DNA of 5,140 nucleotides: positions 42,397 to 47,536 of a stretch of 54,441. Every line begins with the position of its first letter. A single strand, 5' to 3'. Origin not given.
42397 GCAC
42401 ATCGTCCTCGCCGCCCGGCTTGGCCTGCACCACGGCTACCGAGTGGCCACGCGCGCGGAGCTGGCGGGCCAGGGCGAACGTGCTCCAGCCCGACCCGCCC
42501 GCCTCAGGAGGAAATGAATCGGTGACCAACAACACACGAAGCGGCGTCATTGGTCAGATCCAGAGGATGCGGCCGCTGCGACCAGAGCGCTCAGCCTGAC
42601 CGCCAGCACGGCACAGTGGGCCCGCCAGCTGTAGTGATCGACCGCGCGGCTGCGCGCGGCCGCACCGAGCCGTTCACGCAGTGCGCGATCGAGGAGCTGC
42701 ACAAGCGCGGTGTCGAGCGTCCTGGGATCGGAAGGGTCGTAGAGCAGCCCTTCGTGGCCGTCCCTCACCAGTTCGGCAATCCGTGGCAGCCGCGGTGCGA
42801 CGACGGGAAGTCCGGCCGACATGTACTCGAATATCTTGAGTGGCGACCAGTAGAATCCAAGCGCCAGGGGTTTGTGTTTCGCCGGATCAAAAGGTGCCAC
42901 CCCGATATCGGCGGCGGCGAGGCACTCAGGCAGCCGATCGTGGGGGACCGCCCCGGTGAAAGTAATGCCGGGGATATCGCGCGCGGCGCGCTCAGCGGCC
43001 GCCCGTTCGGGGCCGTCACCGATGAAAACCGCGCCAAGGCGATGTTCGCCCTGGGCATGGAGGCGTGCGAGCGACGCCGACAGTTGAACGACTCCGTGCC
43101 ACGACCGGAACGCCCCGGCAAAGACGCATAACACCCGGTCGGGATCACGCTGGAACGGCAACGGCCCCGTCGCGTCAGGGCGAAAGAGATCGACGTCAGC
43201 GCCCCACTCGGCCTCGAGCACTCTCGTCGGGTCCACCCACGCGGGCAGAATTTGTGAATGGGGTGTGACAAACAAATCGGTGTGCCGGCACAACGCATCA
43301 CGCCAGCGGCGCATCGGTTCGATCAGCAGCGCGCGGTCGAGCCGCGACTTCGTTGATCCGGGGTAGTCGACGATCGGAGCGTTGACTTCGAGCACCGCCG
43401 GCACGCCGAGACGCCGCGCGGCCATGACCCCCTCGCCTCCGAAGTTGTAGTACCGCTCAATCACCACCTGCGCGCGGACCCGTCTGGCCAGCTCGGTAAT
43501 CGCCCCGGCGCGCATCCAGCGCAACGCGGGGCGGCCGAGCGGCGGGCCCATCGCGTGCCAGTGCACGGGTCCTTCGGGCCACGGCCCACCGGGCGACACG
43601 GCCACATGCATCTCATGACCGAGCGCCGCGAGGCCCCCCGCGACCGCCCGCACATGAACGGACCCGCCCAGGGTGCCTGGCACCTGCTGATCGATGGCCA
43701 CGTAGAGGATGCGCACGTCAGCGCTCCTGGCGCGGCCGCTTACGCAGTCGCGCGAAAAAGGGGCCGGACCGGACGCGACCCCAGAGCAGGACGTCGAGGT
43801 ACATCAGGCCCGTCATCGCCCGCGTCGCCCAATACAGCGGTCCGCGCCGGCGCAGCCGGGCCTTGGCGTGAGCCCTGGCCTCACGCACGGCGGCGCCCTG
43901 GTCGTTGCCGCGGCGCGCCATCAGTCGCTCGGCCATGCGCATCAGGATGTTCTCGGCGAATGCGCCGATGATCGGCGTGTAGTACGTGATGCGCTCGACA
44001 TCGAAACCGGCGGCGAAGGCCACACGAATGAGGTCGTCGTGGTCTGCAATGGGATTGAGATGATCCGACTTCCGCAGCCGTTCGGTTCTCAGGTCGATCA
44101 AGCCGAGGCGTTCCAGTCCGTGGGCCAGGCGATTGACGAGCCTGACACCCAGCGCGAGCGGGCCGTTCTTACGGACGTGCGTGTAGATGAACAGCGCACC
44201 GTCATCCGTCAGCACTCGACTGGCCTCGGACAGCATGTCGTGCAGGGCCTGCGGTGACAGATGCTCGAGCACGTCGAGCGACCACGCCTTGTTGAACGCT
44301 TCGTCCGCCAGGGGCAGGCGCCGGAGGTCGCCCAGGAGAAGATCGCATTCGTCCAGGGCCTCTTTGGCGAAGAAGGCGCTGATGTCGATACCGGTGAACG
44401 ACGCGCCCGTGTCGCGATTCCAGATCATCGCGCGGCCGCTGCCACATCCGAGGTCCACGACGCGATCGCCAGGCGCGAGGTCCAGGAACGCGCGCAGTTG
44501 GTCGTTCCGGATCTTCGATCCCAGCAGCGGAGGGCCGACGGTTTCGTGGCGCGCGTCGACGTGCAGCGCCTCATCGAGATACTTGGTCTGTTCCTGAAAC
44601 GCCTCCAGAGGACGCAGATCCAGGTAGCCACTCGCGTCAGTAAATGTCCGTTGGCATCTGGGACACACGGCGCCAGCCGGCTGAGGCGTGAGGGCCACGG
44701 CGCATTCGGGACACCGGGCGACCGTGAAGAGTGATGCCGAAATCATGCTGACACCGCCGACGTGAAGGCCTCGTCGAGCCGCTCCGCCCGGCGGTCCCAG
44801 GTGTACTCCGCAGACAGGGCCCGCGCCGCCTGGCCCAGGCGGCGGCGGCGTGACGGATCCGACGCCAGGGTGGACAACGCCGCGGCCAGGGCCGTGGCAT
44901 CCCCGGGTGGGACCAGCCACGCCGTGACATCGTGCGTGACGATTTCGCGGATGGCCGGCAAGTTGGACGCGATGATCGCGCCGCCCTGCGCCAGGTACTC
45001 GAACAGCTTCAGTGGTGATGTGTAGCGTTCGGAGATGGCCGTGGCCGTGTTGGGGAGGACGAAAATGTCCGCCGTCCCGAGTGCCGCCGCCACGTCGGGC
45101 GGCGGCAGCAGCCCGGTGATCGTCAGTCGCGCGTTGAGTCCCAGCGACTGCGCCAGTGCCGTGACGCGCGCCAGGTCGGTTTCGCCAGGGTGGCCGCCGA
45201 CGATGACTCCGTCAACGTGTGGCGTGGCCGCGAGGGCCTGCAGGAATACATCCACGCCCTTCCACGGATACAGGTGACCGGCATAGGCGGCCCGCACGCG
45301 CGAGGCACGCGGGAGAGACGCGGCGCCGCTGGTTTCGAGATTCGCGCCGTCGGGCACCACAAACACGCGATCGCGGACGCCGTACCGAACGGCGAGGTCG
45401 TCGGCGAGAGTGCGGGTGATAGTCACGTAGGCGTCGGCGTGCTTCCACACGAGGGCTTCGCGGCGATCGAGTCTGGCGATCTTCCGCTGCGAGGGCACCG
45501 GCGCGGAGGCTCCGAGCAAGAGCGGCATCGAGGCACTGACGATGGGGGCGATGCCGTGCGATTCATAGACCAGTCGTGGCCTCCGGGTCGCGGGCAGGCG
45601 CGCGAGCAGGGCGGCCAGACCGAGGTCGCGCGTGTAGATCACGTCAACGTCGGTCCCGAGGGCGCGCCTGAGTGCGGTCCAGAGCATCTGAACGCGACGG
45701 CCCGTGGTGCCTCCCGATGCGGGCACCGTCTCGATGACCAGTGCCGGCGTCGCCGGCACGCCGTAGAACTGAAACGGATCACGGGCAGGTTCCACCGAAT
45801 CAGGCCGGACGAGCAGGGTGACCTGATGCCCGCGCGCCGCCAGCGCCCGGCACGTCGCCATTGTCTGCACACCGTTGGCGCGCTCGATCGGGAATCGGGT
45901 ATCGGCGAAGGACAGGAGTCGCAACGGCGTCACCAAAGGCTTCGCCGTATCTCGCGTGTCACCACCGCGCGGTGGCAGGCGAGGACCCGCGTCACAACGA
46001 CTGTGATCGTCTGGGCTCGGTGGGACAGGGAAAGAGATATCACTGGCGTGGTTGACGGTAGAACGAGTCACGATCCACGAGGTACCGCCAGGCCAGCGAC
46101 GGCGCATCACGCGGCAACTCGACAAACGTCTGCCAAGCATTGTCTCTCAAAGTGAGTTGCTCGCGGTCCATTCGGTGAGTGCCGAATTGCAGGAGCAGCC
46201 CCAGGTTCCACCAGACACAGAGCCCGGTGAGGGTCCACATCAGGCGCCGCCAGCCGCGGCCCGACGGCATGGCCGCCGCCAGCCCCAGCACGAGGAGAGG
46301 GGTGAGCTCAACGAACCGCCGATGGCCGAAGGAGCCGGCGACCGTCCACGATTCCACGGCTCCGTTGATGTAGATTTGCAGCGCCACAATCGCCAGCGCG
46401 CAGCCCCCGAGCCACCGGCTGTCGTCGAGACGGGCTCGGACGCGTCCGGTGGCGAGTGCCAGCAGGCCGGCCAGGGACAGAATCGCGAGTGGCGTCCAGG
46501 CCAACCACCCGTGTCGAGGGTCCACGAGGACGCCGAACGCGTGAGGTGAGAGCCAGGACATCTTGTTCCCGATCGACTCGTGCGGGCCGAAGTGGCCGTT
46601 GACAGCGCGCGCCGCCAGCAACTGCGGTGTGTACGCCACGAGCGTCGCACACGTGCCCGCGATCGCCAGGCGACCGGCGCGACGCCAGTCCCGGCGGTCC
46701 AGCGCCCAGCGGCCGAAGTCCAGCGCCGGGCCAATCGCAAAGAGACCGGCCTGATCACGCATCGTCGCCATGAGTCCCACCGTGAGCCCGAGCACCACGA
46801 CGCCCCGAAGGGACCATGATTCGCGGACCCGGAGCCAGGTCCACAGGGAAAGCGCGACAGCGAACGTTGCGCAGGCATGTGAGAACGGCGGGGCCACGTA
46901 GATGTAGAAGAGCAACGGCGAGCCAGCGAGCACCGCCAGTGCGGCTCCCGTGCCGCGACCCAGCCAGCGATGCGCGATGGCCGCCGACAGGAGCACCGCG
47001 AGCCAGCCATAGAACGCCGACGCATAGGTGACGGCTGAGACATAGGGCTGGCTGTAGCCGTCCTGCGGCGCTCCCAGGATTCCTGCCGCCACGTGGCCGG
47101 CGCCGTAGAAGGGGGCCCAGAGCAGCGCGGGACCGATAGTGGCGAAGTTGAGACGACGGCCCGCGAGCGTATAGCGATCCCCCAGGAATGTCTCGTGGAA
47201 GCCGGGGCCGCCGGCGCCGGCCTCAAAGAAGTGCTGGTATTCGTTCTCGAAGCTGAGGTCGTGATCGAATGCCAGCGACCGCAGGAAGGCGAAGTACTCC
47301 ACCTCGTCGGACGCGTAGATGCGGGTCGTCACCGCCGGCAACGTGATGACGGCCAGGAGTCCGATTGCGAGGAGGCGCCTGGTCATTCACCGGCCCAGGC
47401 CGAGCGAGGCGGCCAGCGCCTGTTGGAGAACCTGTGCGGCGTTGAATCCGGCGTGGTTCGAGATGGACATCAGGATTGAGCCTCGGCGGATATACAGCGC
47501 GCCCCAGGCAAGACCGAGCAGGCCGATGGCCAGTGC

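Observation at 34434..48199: Ten-gene translationally coupled envelope-glycosylation locus rich in GT-C membrane transferases: best candidate for an undescribed system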

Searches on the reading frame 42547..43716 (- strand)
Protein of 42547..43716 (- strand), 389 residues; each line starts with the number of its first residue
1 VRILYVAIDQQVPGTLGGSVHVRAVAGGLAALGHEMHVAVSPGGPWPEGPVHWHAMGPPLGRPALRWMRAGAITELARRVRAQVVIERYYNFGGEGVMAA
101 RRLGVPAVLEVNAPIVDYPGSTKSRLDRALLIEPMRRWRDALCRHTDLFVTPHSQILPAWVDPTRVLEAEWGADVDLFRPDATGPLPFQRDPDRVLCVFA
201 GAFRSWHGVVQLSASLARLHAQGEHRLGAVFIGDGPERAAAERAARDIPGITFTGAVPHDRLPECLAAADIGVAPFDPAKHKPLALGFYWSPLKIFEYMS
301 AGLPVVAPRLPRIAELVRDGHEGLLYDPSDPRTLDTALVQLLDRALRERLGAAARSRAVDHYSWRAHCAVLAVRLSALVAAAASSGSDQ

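Call 4: search_protein_families(library=pfam, proteins=[window:42547-43716:-], max_evalue=0.01)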
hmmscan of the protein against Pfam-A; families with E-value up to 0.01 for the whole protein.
window:42547-43716:- (389 aa): 5 families
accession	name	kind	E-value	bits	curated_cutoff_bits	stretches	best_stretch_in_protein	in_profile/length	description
PF13692.12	Glyco_trans_1_4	-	2.3e-23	83.5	27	1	197-343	4-141/142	Glycosyl transferases group 1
PF00534.26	Glycos_transf_1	-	1.4e-16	60.9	26.4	1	191-356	12-171/172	Glycosyl transferases group 1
PF13439.12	Glyco_transf_4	-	9.7e-10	39.2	28.5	1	17-154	3-142/170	Glycosyltransferase Family 4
PF13524.12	Glyco_trans_1_2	-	1.2e-09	38.6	25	1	247-366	27-137/144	Glycosyl transferase-like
PF13579.12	Glyco_trans_4_4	-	1.9e-08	35.2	29.7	1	17-156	2-138/158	Glycosyl transferase 4-like domain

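Call 5: search_protein_families(library=ncbifam, proteins=[window:42547-43716:-], max_evalue=0.01)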
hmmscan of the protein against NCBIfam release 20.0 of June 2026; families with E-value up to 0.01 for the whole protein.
window:42547-43716:- (389 aa): 18 families
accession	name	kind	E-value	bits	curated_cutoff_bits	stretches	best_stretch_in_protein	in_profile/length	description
TIGR04063.1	stp3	hypoth_equivalog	1.7e-15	56.8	442.05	1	73-369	84-386/397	TIGR04063 family PEP-CTERM/XrtA system glycosyltransferase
TIGR03088.1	stp2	hypoth_equivalog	5.8e-14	51.9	409.05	1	161-367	157-362/374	TIGR03088 family PEP-CTERM/XrtA system glycosyltransferase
NF041876.1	EPS_EpsE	equivalog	3.1e-12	46.4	400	1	250-369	277-387/389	exopolysaccharide biosynthesis GT4 family glycosyltransferase EpsE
TIGR03087.1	stp1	hypoth_equivalog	7.2e-11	41.9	316.65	1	165-373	197-392/397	TIGR03087 family PEP-CTERM/XrtA system glycosyltransferase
NF007640.0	PRK10307.1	subfamily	1.6e-09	37.2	276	1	155-377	197-406/411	WcaI family glycosyltransferase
NF053787.1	GlcN_PG_synth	equivalog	7.6e-09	34.9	480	1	98-378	100-359/361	N-acetylglucosaminyl phosphatidylglycerol synthase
TIGR03999.1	thiol_BshA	equivalog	7.7e-09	34.9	273.7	1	198-364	203-359/375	N-acetyl-alpha-D-glucosaminyl L-malate synthase BshA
TIGR04047.1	MSMEG_0565_glyc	hypoth_equivalog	1.9e-08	33.8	259.85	1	244-367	252-363/373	MSMEG_0565 family glycosyltransferase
NF047684.1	TeichurnBiosyTuaC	equivalog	4.2e-08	32.5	550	1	193-348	218-358/391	teichuronic acid biosynthesis protein TuaC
NF038229.1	Glyco4_Geo_Pelo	equivalog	1.1e-07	31.2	400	1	187-371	154-329/338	GPMC system family 4 glycosyltransferase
NF047676.1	TeichurnBiosyTuaH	equivalog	3.1e-07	29.6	550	1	239-320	255-331/384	teichuronic acid biosynthesis protein TuaH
TIGR03449.1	mycothiol_MshA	equivalog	3.5e-07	29.5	462.5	1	163-371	187-396/406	D-inositol-3-phosphate glycosyltransferase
TIGR02149.1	glgA_Coryne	subfamily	3.1e-06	26.6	302.4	1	294-366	297-378/391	glycogen synthase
TIGR02472.1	sucr_P_syn_N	equivalog_domain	1.7e-05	23.8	576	1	293-369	355-432/439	sucrose-phosphate synthase, putative, glycosyltransferase domain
TIGR04157.1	glyco_rSAM_CFB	subfamily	0.00011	21.3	400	1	193-363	226-394/406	TIGR04157 family glycosyltransferase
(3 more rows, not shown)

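Call 41: search_solved_structures(query=window:42547-43716:-, max_evalue=0.000001)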
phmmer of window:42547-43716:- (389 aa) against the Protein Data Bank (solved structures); distinct sequences matched with E-value up to 0.000001: 1.
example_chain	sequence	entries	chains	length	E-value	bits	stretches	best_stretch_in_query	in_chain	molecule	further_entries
6kih_A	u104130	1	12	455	1.3e-08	37.5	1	155-381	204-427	Tll1590 protein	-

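Call 79: search_protein_families(library=padloc, proteins=[window:42547-43716:-], max_evalue=0.001)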
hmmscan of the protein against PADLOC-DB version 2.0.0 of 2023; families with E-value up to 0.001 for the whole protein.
window:42547-43716:- (389 aa): 0 families

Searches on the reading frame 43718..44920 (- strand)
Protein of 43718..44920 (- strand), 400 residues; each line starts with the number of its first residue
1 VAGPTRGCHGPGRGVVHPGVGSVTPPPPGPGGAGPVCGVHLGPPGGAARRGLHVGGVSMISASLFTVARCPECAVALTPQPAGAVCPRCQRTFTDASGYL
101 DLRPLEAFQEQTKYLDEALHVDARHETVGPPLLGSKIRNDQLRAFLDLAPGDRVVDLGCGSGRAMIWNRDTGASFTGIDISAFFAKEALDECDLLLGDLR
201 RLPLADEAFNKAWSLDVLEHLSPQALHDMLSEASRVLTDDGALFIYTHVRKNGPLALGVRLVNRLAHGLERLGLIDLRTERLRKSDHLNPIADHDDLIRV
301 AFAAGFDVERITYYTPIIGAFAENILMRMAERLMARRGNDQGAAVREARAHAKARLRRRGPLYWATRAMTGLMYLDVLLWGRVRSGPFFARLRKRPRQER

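Call 4: search_protein_families(library=pfam, proteins=[window:43718-44920:-], max_evalue=0.01)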
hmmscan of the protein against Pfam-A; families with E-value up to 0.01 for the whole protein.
window:43718-44920:- (400 aa): 6 families
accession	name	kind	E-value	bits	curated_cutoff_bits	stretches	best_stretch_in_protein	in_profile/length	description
PF08241.18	Methyltransf_11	-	3.4e-15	56.9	21.2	1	155-245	1-95/95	Methyltransferase domain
PF13649.12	Methyltransf_25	-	6.9e-14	52.7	27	1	154-241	1-97/97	Methyltransferase domain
PF13489.12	Methyltransf_23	-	7.4e-09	36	27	1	142-309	14-162/164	Methyltransferase domain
PF08242.18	Methyltransf_12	-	4.8e-08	34.1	30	1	155-243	1-98/98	Methyltransferase domain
PF13847.12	Methyltransf_31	-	4.3e-07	30.2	27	1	150-249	3-113/145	Methyltransferase domain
PF02353.26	CMAS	-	1.1e-06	28.6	27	1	144-250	56-169/273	Mycolic acid cyclopropane synthetase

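Call 5: search_protein_families(library=ncbifam, proteins=[window:43718-44920:-], max_evalue=0.01)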
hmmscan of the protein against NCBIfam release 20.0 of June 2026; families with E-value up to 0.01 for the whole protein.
window:43718-44920:- (400 aa): 24 families
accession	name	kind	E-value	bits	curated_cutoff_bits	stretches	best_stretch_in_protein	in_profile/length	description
NF045667.1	MTase_DVU1556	equivalog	9.8e-14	51.3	155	1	141-330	13-184/213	DVU_1556 family methyltransferase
NF008686.0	PRK11705.1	equivalog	6.2e-10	38.7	400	1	146-248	163-268/383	cyclopropane fatty acyl phospholipid synthase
NF043040.1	corrin_prot_MT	hypoth_equivalog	4.7e-09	36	180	1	148-256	38-158/216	corrinoid protein-associated methyltransferase CpaM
NF007610.0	PRK10258.1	equivalog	2.6e-08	33.5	342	1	140-249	32-142/251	malonyl-ACP O-methyltransferase BioC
NF045825.1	FAmtase_mtf2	equivalog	8.1e-07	28.5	400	1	150-255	58-167/248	fatty-acid O-methyltransferase Mtf2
NF008823.0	PRK11873.1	subfamily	5.8e-06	26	263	1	144-247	71-183/272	arsenite methyltransferase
NF040539.1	AST_met_ArsM_2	exception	3.4e-05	23.8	240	1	149-266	55-183/262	putative arsinothricin biosynthesis methyltransferase ArsM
TIGR02072.1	BioC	equivalog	3.5e-05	23.7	184.95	1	152-250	36-137/244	malonyl-ACP O-methyltransferase BioC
NF045823.1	PthPhpthDimycoMt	equivalog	5.3e-05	22.5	300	1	151-253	67-173/256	phthiotriol/phenolphthiotriol dimycocerosates methyltransferase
NF041255.1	mycofact_MftM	equivalog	0.0001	21.8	200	1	147-236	136-232/289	mycofactocin oligosaccharide methyltransferase MftM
NF053839.1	CPFASynBruc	equivalog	0.0001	21.4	600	1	142-255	166-286/410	cyclopropane fatty acid synthase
NF001241.0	PRK00216.1-2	equivalog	0.00011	21.9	327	1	140-213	41-117/231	demethylmenaquinone methyltransferase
NF011528.0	PRK14968.1-2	equivalog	0.00027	20.5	171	1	142-189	30-77/205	putative methyltransferase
TIGR02021.1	BchM-ChlM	equivalog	0.00034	20.1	158.9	1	145-232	48-142/218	magnesium protoporphyrin IX methyltransferase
TIGR01934.1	MenG_MenH_UbiE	subfamily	0.00062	19.1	158.35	1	149-251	38-147/223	ubiquinone/menaquinone biosynthesis methyltransferase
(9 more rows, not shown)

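Call 79: search_protein_families(library=padloc, proteins=[window:43718-44746:-], max_evalue=0.001)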
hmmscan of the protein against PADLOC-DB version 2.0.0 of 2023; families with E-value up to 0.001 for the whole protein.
window:43718-44746:- (342 aa): 1 family
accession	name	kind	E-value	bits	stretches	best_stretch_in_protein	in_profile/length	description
PDLC04134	mad2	-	1.6e-15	54.9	1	82-195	281-402/492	mads_2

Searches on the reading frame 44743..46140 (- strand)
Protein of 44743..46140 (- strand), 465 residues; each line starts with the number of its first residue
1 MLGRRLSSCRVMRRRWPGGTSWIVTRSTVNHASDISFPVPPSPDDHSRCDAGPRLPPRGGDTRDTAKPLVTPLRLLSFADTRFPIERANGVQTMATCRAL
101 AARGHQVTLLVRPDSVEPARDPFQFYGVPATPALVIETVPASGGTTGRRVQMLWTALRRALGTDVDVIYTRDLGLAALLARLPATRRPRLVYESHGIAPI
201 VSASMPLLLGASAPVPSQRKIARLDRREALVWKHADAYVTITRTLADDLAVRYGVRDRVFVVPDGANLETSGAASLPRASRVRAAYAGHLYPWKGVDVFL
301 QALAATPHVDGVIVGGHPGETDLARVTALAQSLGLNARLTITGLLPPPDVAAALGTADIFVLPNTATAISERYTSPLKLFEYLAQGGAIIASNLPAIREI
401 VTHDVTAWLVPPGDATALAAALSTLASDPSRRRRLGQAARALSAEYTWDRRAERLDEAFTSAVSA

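Call 4: search_protein_families(library=pfam, proteins=[window:44743-46140:-], max_evalue=0.01)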
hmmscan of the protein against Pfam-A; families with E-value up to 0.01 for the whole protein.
window:44743-46140:- (465 aa): 5 families
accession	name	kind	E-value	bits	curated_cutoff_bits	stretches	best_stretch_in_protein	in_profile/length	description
PF00534.26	Glycos_transf_1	-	1.6e-25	90.1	26.4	1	284-440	18-170/172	Glycosyl transferases group 1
PF13692.12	Glyco_trans_1_4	-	1.1e-23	84.5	27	1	284-428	4-142/142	Glycosyl transferases group 1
PF13439.12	Glyco_transf_4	-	5.9e-18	65.9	28.5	1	92-269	7-169/170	Glycosyltransferase Family 4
PF13579.12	Glyco_trans_4_4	-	1.1e-16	62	29.7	1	91-265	5-158/158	Glycosyl transferase 4-like domain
PF13524.12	Glyco_trans_1_2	-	4.3e-12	46.6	25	1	299-455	5-142/144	Glycosyl transferase-like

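Call 5: search_protein_families(library=ncbifam, proteins=[window:44743-46140:-], max_evalue=0.01)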
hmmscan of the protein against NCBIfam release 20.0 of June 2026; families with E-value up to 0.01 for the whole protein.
window:44743-46140:- (465 aa): 18 families
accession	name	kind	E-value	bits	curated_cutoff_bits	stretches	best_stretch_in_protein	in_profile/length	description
TIGR04063.1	stp3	hypoth_equivalog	1.5e-24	86.6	442.05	1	228-461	151-394/397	TIGR04063 family PEP-CTERM/XrtA system glycosyltransferase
NF041876.1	EPS_EpsE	equivalog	6.6e-21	75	400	1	230-454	157-388/389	exopolysaccharide biosynthesis GT4 family glycosyltransferase EpsE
TIGR03449.1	mycothiol_MshA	equivalog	1.2e-18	67.2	462.5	1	211-464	146-405/406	D-inositol-3-phosphate glycosyltransferase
TIGR04047.1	MSMEG_0565_glyc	hypoth_equivalog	2.2e-16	59.9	259.85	1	230-455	134-367/373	MSMEG_0565 family glycosyltransferase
TIGR03088.1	stp2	hypoth_equivalog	4.7e-14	52.2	409.05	1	312-454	233-365/374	TIGR03088 family PEP-CTERM/XrtA system glycosyltransferase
NF007640.0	PRK10307.1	subfamily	3.8e-13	49.1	276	1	280-452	228-395/411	WcaI family glycosyltransferase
TIGR04005.1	wcaL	equivalog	7.2e-10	38.3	537.6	1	325-426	267-368/406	colanic acid biosynthesis glycosyltransferase WcaL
TIGR02149.1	glgA_Coryne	subfamily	3.1e-09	36.4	302.4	1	234-459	144-387/391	glycogen synthase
TIGR03999.1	thiol_BshA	equivalog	6e-09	35.3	273.7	1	312-451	233-362/375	N-acetyl-alpha-D-glucosaminyl L-malate synthase BshA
NF038295.1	EPS_HpsP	equivalog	6.9e-09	35.2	550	1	246-459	165-384/388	hormogonium polysaccharide biosynthesis glycosyltransferase HpsP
NF038229.1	Glyco4_Geo_Pelo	equivalog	8.7e-07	28.3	400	1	230-460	105-334/338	GPMC system family 4 glycosyltransferase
TIGR03087.1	stp1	hypoth_equivalog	1.8e-06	27.4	316.65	1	296-460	247-395/397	TIGR03087 family PEP-CTERM/XrtA system glycosyltransferase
NF047676.1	TeichurnBiosyTuaH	equivalog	5e-06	25.7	550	1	337-427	265-353/384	teichuronic acid biosynthesis protein TuaH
NF047684.1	TeichurnBiosyTuaC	equivalog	6.9e-06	25.2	550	1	254-462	193-389/391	teichuronic acid biosynthesis protein TuaC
NF041879.1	EPS_EpsH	equivalog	9.6e-06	24.6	800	1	233-459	188-413/431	exopolysaccharide biosynthesis glycosyltransferase EpsH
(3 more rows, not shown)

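Call 42: search_solved_structures(query=window:44743-45924:-, max_evalue=0.000001)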
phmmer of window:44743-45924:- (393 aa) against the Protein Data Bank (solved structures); distinct sequences matched with E-value up to 0.000001: 9.
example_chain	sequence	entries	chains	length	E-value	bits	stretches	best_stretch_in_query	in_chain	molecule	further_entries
6kih_A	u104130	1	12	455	2.8e-13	53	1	186-387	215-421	Tll1590 protein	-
3c4q_A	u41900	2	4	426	3.1e-10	42.9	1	161-391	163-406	Predicted glycosyltransferases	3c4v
3c48_A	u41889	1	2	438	3.3e-10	42.8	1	161-391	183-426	Predicted glycosyltransferases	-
4xso_B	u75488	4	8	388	3.4e-08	36.2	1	213-373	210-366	Alr3699 protein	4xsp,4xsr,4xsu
4n9w_A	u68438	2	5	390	5.4e-08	35.6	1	187-377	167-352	GDP-mannose-dependent alpha-(1-2)-phosphatidylinositol mannosyltransferase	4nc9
2gej_A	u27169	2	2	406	6e-08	35.4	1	187-377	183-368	PHOSPHATIDYLINOSITOL MANNOSYLTRANSFERASE (PimA)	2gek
3oka_A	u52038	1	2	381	6.4e-08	35.3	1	216-386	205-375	GDP-mannose-dependent alpha-(1-6)-phosphatidylinositol monomannoside mannosyltransferase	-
3okc_A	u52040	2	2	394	6.8e-08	35.2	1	216-386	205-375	GDP-mannose-dependent alpha-(1-6)-phosphatidylinositol monomannoside mannosyltransferase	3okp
7qsg_A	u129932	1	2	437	9.5e-08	34.8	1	163-384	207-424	D-inositol 3-phosphate glycosyltransferase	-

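Call 79: search_protein_families(library=padloc, proteins=[window:44743-45924:-], max_evalue=0.001)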
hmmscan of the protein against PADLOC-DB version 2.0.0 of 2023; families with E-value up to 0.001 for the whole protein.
window:44743-45924:- (393 aa): 0 families

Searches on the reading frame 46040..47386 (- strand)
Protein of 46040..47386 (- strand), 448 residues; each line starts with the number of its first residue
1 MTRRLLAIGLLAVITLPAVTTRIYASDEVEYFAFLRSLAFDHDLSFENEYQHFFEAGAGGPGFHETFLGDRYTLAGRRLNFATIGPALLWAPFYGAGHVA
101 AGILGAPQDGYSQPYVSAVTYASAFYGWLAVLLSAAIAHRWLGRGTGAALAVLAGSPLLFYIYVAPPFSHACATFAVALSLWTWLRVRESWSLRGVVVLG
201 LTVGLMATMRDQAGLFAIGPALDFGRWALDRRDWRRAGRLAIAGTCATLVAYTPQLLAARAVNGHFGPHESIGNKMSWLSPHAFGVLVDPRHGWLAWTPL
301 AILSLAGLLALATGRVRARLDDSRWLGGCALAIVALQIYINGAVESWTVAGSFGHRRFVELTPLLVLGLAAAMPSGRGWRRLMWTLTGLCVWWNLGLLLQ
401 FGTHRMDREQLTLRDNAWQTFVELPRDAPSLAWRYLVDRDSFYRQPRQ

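Call 4: search_protein_families(library=pfam, proteins=[window:46040-47386:-], max_evalue=0.01)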
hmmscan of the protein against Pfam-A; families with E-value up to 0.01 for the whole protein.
window:46040-47386:- (448 aa): 0 families

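Call 5: search_protein_families(library=ncbifam, proteins=[window:46040-47386:-], max_evalue=0.01)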
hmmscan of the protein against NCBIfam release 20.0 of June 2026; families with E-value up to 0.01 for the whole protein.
window:46040-47386:- (448 aa): 0 families

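Call 79: search_protein_families(library=padloc, proteins=[window:46040-47386:-], max_evalue=0.001)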
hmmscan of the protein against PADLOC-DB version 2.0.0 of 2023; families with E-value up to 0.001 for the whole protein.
window:46040-47386:- (448 aa): 0 families
